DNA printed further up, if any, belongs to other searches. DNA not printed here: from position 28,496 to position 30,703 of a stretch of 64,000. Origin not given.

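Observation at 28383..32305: Ion-transport operon carrying three cyclic-di-AMP-receptor-type modules, including a NhaP antiporter fused to a DarA/YaaQ-like domain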

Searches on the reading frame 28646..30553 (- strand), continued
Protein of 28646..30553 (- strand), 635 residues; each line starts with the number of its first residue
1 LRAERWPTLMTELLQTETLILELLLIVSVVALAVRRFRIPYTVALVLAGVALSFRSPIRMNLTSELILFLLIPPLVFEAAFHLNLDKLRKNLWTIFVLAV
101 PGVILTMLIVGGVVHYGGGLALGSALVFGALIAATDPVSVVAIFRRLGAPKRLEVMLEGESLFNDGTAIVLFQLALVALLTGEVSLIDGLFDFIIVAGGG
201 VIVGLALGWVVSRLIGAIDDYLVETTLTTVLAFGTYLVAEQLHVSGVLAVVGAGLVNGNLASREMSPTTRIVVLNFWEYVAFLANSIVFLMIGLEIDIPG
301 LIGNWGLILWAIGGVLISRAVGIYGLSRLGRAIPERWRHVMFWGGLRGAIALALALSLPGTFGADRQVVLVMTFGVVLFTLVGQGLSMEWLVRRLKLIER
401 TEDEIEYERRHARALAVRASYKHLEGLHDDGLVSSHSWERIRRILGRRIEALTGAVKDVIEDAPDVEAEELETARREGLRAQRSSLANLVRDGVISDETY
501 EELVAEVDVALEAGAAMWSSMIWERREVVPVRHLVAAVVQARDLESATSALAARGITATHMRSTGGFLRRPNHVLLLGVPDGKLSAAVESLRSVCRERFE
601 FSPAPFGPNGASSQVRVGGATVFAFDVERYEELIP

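Call 29: search_protein_families(library=pfam, proteins=[L071:5174-5857:-, L071:5965-7578:+, L034:6001-7824:+, L047:6001-7815:+, L050:5191-7068:+, L070:6001-7848:+, L022:3844-4110:+, L022:4134-4400:+, L022:1997-3844:+, L044:6001-7596:+], max_evalue=0.01)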
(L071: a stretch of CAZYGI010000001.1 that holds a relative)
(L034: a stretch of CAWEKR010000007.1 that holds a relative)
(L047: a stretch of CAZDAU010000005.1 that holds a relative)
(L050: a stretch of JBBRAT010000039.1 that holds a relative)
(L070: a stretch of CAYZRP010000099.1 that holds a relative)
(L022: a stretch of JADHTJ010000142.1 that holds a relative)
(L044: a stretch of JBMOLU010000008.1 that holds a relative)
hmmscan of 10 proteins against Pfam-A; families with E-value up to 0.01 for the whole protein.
L071:5174-5857:- (227 aa): 1 family
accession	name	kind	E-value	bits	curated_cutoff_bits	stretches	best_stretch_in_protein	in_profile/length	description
PF06153.16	CdAMP_rec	-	6.4e-45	152.3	27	2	1-111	1-108/109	Cyclic-di-AMP receptor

L071:5965-7578:+ (537 aa): 1 family
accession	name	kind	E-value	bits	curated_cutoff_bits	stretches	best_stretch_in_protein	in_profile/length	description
PF00999.27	Na_H_Exchanger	-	2.8e-72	244.1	26.2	1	28-400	2-374/375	Sodium/hydrogen exchanger, transmembrane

L034:6001-7824:+ (607 aa): 3 families
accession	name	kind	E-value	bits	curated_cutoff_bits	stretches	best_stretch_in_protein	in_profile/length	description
PF00999.27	Na_H_Exchanger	-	2.9e-71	240.7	26.2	1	18-390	2-374/375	Sodium/hydrogen exchanger, transmembrane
PF02080.26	TrkA_C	-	8.2e-16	58.1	27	1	526-592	2-70/71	TrkA-C domain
PF25476.1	Ribosomal_L19e_C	-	0.0056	17.3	25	0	470-504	38-72/91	Ribosomal protein L19e, C-terminal domain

L047:6001-7815:+ (604 aa): 2 families
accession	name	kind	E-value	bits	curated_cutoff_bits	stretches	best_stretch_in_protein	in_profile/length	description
PF00999.27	Na_H_Exchanger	-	6.8e-74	249.4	26.2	1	16-386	2-372/375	Sodium/hydrogen exchanger, transmembrane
PF02080.26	TrkA_C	-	9.7e-13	48.3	27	1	534-600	1-69/71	TrkA-C domain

L050:5191-7068:+ (625 aa): 3 families
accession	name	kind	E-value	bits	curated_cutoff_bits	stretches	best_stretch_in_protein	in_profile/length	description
PF00999.27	Na_H_Exchanger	-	1.9e-69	234.8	26.2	1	16-388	2-374/375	Sodium/hydrogen exchanger, transmembrane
PF02080.26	TrkA_C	-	2.3e-13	50.2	27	1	524-589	2-69/71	TrkA-C domain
PF25476.1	Ribosomal_L19e_C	-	0.00051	20.6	25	1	467-505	37-75/91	Ribosomal protein L19e, C-terminal domain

L070:6001-7848:+ (615 aa): 2 families
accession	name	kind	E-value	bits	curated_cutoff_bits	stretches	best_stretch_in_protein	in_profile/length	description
PF00999.27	Na_H_Exchanger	-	2.4e-69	234.5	26.2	1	16-385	2-371/375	Sodium/hydrogen exchanger, transmembrane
PF02080.26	TrkA_C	-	2e-09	37.7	27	1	526-590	4-70/71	TrkA-C domain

L022:3844-4110:+ (88 aa): 2 families
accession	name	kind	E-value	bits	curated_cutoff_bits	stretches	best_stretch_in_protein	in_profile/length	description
PF06153.16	CdAMP_rec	-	3.7e-21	75.8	27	1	1-63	1-63/109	Cyclic-di-AMP receptor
PF00543.27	P-II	-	0.0052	17.5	25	0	1-39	1-39/102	Nitrogen regulatory protein P-II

L022:4134-4400:+ (88 aa): 1 family
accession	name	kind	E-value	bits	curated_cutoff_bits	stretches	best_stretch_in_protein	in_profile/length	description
PF06153.16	CdAMP_rec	-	9.9e-25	87.3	27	1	1-66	1-66/109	Cyclic-di-AMP receptor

L022:1997-3844:+ (615 aa): 2 families
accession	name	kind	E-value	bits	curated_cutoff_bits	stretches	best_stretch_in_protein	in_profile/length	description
PF00999.27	Na_H_Exchanger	-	6e-73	246.3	26.2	1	8-376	2-374/375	Sodium/hydrogen exchanger, transmembrane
PF06153.16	CdAMP_rec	-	2.1e-12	47.7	27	1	516-613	3-107/109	Cyclic-di-AMP receptor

L044:6001-7596:+ (531 aa): 2 families
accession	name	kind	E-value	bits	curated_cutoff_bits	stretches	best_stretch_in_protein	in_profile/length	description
PF00999.27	Na_H_Exchanger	-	1.8e-73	248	26.2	1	17-389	3-374/375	Sodium/hydrogen exchanger, transmembrane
PF07471.18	Phage_Nu1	-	0.00026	21.1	30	1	398-479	79-160/164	Phage DNA packaging protein Nu1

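Call 42: find_homologous_proteins(query=L071:5174-5857:-)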
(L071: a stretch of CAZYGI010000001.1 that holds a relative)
Query L071:5174-5857:- (227 aa): 367 proteins with E <= 0.001 among 1257 candidates; the best 120 are listed.
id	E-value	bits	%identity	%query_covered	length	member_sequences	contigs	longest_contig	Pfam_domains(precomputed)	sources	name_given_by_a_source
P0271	3.9e-139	479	100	100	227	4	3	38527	PF06153.17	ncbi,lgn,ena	-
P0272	1.3e-98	347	77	100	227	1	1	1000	PF06153.17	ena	-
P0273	1.2e-78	282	64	98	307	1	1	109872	PF00543.28,PF06153.17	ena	-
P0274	1.4e-78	281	63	100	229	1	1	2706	PF06153.17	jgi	jgi:uncharacterized protein YaaQ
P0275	5.4e-78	280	61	100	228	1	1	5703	PF06153.17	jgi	jgi:uncharacterized protein YaaQ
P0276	1.2e-77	278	61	100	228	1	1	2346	PF06153.17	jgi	jgi:uncharacterized protein YaaQ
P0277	1.3e-77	278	63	98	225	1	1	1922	PF00543.28,PF06153.17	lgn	-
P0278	1.8e-77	278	62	100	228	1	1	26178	PF06153.17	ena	-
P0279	2.3e-77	277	62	98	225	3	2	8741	PF06153.17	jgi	jgi:uncharacterized protein YaaQ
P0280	4.6e-77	277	61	98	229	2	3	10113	PF06153.17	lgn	-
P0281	5.5e-77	276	63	100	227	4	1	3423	PF00543.28,PF06153.17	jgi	jgi:uncharacterized protein YaaQ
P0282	8.3e-77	276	62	100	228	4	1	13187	PF00543.28,PF06153.17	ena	-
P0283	2.5e-76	274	61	100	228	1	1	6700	PF00543.28,PF06153.17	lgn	-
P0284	1.2e-75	272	62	100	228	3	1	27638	PF06153.17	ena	-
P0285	1.2e-75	272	61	100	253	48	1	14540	PF06153.17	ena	-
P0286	7.0e-75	269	62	100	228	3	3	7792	PF00543.28,PF06153.17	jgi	-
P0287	1.9e-74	268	60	100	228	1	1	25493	PF00543.28,PF06153.17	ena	-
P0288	4.6e-74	267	61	100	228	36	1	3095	PF06153.17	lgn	-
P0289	5.6e-74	266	59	100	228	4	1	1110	PF00543.28,PF06153.17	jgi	jgi:uncharacterized protein YaaQ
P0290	5.7e-74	266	60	100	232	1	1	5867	PF06153.17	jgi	jgi:uncharacterized protein YaaQ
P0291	1.3e-73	265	58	98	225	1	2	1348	PF06153.17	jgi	-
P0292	3.5e-73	264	59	100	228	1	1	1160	PF06153.17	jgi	jgi:uncharacterized protein YaaQ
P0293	6.2e-73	263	59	100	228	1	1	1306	PF06153.17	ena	-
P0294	8.2e-73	263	60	100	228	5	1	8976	PF06153.17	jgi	jgi:uncharacterized protein YaaQ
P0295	1.1e-72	262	57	100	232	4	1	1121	PF06153.17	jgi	jgi:uncharacterized protein YaaQ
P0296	1.1e-72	262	60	100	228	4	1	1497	PF00543.28,PF06153.17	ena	-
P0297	1.5e-72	262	60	100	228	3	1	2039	PF06153.17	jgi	jgi:uncharacterized protein YaaQ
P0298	1.7e-72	262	58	100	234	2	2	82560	PF06153.17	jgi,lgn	jgi:uncharacterized protein YaaQ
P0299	2.2e-72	261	59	100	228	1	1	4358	PF06153.17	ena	-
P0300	2.4e-72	261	59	100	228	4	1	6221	PF06153.17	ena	-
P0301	2.6e-72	261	60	98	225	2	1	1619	PF06153.17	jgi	jgi:uncharacterized protein YaaQ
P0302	4.1e-72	260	60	96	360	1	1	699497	PF06153.17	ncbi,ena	-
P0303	2.8e-71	258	59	100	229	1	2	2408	PF06153.17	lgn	-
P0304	3.2e-71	257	58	100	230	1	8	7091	PF00543.28,PF06153.17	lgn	-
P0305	6.1e-71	257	56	100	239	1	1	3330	PF00543.28,PF06153.17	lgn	-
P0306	1.1e-70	256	60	100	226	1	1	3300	PF06153.17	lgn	-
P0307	1.2e-70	256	58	100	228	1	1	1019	PF06153.17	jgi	jgi:uncharacterized protein YaaQ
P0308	1.5e-70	255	60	100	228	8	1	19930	PF06153.17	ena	-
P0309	2.3e-70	255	56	100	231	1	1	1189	PF06153.17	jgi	jgi:uncharacterized protein YaaQ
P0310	3.5e-70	254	60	100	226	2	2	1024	PF06153.17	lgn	-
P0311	8.3e-70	253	58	97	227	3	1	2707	PF06153.17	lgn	-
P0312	8.3e-70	253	58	100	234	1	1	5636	PF06153.17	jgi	jgi:uncharacterized protein YaaQ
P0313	8.5e-70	253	56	100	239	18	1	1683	PF06153.17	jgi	-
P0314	1.0e-69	253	56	100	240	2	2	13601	PF06153.17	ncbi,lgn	-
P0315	1.2e-69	252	57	100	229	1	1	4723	PF06153.17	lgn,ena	-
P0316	2.0e-69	252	56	100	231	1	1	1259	PF06153.17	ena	-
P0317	2.6e-69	251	58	100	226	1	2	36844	PF06153.17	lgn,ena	-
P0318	3.6e-69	251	55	100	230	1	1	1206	PF00543.28,PF06153.17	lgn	-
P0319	8.9e-69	249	56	100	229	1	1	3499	PF06153.17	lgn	-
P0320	1.1e-68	249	56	100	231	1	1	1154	PF00543.28,PF06153.17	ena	-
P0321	1.3e-68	249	55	100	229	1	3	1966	PF06153.17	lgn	-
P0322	1.8e-68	248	54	100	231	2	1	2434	PF06153.17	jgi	jgi:uncharacterized protein YaaQ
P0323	3.0e-68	248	54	100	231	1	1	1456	PF06153.17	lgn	-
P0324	3.1e-68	248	59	97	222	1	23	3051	PF06153.17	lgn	-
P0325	3.4e-68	248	57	98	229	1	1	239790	PF06153.17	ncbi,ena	-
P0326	5.2e-68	247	55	100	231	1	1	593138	PF06153.17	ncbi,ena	-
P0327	5.5e-68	247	55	100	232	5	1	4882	PF00543.28,PF06153.17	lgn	-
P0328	5.9e-68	247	59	100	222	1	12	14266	PF06153.17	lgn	-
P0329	9.7e-68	246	55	100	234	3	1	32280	PF00543.28,PF06153.17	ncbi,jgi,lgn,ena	-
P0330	1.2e-67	246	53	100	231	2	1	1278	PF00543.28,PF06153.17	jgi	jgi:uncharacterized protein YaaQ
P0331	1.4e-67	246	55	100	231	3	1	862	PF00543.28,PF06153.17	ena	-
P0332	1.5e-67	245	59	98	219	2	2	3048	PF06153.17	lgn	-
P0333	1.5e-67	245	55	100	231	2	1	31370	PF06153.17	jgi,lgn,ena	-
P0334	1.9e-67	245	55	100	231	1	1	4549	PF06153.17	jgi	jgi:uncharacterized protein YaaQ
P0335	2.2e-67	245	53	100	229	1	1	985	PF06153.17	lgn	-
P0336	2.6e-67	245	58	98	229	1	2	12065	PF06153.17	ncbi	-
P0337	2.9e-67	244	56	98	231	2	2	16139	PF00543.28,PF06153.17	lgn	-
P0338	3.5e-67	244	54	100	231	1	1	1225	PF00543.28,PF06153.17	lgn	-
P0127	4.4e-67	244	52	100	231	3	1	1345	PF00543.28,PF06153.17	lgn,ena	-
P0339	4.7e-67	244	59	100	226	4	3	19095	PF06153.17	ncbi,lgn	-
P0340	4.9e-67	244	53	100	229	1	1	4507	PF06153.17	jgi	jgi:uncharacterized protein YaaQ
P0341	6.6e-67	243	53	100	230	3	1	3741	PF06153.17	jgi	jgi:uncharacterized protein YaaQ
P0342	6.6e-67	243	58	100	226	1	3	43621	PF06153.17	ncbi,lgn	-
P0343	8.7e-67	243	56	100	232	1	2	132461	PF00543.28,PF06153.17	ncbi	-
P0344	1.3e-66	242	58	98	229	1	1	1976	PF06153.17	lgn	-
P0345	1.7e-66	242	56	100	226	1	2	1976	PF06153.17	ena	-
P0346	2.1e-66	242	53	100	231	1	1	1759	PF06153.17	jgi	jgi:uncharacterized protein YaaQ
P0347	2.2e-66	242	58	98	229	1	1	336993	PF06153.17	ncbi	-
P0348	2.3e-66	242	56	100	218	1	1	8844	PF06153.17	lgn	-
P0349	2.5e-66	241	54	100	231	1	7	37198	PF06153.17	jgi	jgi:uncharacterized protein YaaQ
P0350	4.1e-66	241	54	100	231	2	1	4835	PF00543.28,PF06153.17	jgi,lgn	-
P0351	4.3e-66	241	54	100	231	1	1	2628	PF06153.17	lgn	-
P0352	4.3e-66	241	54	100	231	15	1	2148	PF06153.17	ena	-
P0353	7.7e-66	240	53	100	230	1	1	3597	PF06153.17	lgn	-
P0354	9.8e-66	240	57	100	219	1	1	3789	PF06153.17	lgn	-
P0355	1.0e-65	239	54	100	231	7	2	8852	PF06153.17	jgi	jgi:uncharacterized protein YaaQ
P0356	1.5e-65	239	54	100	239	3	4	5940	PF00543.28,PF06153.17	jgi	jgi:uncharacterized protein YaaQ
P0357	2.1e-65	238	54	100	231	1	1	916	PF06153.17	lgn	-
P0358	5.1e-65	237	57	96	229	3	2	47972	PF06153.17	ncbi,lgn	-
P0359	5.2e-65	237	57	100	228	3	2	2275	PF06153.17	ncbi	-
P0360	9.1e-65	236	53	100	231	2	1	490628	PF06153.17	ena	-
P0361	9.6e-65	236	54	100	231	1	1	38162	PF06153.17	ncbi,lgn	-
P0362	1.2e-64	236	53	100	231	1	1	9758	PF06153.17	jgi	jgi:uncharacterized protein YaaQ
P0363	1.6e-64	236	52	100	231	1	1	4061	PF06153.17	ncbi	-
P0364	1.6e-64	236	54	100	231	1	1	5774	PF06153.17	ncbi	-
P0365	1.7e-64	235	50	100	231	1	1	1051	PF06153.17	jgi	-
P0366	1.7e-64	235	54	98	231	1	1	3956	PF06153.17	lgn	-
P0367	1.8e-64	235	54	100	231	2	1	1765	PF00543.28,PF06153.17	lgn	-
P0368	1.9e-64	235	53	100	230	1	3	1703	PF06153.17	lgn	-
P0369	2.6e-64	235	53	100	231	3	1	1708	PF06153.17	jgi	jgi:uncharacterized protein YaaQ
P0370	3.3e-64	235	53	100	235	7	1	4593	PF06153.17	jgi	jgi:uncharacterized protein YaaQ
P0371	3.5e-64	234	52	100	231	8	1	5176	PF06153.17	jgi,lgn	jgi:uncharacterized protein YaaQ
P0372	3.6e-64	234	54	100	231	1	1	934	PF00543.28,PF06153.17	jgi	jgi:uncharacterized protein YaaQ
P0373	3.9e-64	234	53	100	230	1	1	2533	PF06153.17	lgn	-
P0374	4.0e-64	234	52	100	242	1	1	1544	PF06153.17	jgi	jgi:uncharacterized protein YaaQ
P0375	4.4e-64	234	52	100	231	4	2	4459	PF06153.17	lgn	-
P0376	5.8e-64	234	53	100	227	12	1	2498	PF06153.17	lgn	-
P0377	6.9e-64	233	52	100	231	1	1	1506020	PF06153.17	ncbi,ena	-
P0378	7.0e-64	233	52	100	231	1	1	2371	PF06153.17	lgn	-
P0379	7.6e-64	233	56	93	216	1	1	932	PF06153.17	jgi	jgi:uncharacterized protein YaaQ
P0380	8.2e-64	233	55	98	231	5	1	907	PF06153.17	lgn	-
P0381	1.4e-63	232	52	100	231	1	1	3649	PF06153.17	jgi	jgi:uncharacterized protein YaaQ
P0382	2.3e-63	232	51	100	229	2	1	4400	PF06153.17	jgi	jgi:uncharacterized protein YaaQ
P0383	3.0e-63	231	54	97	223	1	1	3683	PF06153.17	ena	-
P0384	4.3e-63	231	54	100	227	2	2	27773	PF06153.17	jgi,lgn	jgi:uncharacterized protein YaaQ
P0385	4.9e-63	231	52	100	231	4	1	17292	PF00543.28,PF06153.17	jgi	jgi:uncharacterized protein YaaQ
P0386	5.7e-63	230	52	100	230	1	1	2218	PF00543.28,PF06153.17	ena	-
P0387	1.2e-62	229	52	100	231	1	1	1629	PF00543.28,PF06153.17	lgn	-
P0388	1.5e-62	229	53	100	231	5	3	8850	PF00543.28,PF06153.17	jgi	jgi:uncharacterized protein YaaQ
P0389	1.8e-62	229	52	98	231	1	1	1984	PF00543.28,PF06153.17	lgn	-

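Call 43: find_encoding_contigs(protein=P0377, flank=5000, max_places=1)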
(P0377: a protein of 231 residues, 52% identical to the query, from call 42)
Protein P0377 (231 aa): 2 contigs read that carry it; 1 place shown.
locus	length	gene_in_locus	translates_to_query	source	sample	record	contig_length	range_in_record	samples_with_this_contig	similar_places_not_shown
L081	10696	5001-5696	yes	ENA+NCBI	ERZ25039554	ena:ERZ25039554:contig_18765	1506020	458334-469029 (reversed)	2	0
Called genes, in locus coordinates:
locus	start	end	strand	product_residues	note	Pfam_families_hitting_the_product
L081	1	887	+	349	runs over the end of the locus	PF02361:CbiQ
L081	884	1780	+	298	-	PF00005:ABC_tran, PF02463:SMC_N (faint), PF13304:AAA_21 (faint)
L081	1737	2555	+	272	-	PF02463:SMC_N (faint), PF00005:ABC_tran, PF13304:AAA_21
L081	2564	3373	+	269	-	PF12822:ECF_trnsprt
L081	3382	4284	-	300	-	PF00586:AIRS, PF02769:AIRS_C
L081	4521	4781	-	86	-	PF14242:DUF4342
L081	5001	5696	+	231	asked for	PF06153:CdAMP_rec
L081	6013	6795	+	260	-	PF01656:CbiA, PF02374:ArsA_ATPase, PF06564:CBP_BcsQ (weak), PF10609:ParA (weak), PF13614:AAA_31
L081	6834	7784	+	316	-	PF00376:MerR, PF13411:MerR_1, PF02607:B12-binding_2, PF02310:B12-binding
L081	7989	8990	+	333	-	PF00376:MerR, PF13411:MerR_1, PF02607:B12-binding_2, PF02310:B12-binding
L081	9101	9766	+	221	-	PF00027:cNMP_binding, PF13545:HTH_Crp_2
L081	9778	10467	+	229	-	PF02190:LON_substr_bdg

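Call 44: find_encoding_contigs(protein=P0302, flank=5000, max_places=1)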
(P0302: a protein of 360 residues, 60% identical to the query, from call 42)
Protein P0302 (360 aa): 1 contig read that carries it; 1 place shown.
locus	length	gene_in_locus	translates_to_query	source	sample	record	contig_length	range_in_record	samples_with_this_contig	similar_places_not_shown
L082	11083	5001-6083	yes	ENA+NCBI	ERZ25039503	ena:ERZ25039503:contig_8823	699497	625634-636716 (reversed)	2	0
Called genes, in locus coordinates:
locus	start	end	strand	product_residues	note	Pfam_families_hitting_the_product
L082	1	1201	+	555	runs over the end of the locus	PF01078:Mg_chelatase (faint), PF03193:RsgA_GTPase (faint), PF13191:AAA_16 (faint), PF13514:AAA_27 (faint), PF20703:nSTAND1 (faint), PF00005:ABC_tran, PF00005:ABC_tran, PF13304:AAA_21, +10 more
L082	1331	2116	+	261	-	PF07155:ECF-ribofla_trS (weak), PF12822:ECF_trnsprt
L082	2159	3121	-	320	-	PF00586:AIRS, PF02769:AIRS_C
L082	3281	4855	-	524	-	PF00999:Na_H_Exchanger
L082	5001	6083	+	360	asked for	PF06153:CdAMP_rec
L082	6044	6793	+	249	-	-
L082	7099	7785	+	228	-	-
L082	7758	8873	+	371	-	PF01210:NAD_Gly3P_dh_N, PF02558:ApbA (weak), PF03446:NAD_binding_2, PF03807:F420_oxidored (weak), PF02317:Octopine_DH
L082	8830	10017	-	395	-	PF01699:Na_Ca_ex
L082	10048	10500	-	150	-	PF03350:UPF0114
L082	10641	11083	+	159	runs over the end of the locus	-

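Call 45: find_encoding_contigs(protein=P0326, flank=5000, max_places=1)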
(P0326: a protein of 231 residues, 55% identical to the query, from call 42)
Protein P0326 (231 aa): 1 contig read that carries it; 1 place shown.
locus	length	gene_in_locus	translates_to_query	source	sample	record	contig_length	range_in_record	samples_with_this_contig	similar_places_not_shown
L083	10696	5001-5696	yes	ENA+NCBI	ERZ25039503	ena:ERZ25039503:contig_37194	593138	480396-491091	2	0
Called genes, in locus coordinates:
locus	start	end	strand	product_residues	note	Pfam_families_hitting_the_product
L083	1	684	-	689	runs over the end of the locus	PF17755:UvrA_DNA-bind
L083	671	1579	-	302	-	PF00586:AIRS, PF02769:AIRS_C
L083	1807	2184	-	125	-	-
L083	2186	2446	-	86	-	PF14242:DUF4342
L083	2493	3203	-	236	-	PF07690:MFS_1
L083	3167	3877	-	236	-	PF00083:Sugar_tr (weak), PF07690:MFS_1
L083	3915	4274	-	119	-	PF13302:Acetyltransf_3, PF00583:Acetyltransf_1, PF12746:GNAT_acetyltran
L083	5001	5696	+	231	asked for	PF06153:CdAMP_rec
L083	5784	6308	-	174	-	PF03350:UPF0114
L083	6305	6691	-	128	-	PF00689:Cation_ATPase_C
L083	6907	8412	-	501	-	PF13246:Cation_ATPase, PF00702:Hydrolase (weak)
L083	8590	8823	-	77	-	PF00122:E1-E2_ATPase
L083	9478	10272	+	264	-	PF01656:CbiA, PF02374:ArsA_ATPase, PF06564:CBP_BcsQ (weak), PF10609:ParA (faint), PF13614:AAA_31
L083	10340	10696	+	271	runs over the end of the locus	PF13411:MerR_1, PF02607:B12-binding_2, PF02310:B12-binding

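Call 46: find_encoding_contigs(protein=P0347, flank=5000, max_places=1)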
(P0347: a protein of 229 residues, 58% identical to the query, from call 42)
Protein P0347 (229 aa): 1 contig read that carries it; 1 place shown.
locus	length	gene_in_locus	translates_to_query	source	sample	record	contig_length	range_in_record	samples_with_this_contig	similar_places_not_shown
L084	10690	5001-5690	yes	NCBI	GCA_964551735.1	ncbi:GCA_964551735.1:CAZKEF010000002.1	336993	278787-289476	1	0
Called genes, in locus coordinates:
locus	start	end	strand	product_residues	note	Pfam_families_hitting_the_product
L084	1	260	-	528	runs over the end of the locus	-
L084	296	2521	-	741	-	PF04932:Wzy_C, PF07719:TPR_2 (faint), PF13414:TPR_11 (faint), PF13432:TPR_16, PF14559:TPR_19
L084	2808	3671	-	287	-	PF07929:PRiA4_ORF3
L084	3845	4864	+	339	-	PF00487:FA_desaturase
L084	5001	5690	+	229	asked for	PF06153:CdAMP_rec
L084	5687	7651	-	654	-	PF00795:CN_hydrolase, PF02540:NAD_synthase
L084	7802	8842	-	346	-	PF00656:Peptidase_C14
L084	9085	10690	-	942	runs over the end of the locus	PF05729:NACHT, PF03781:FGE-sulfatase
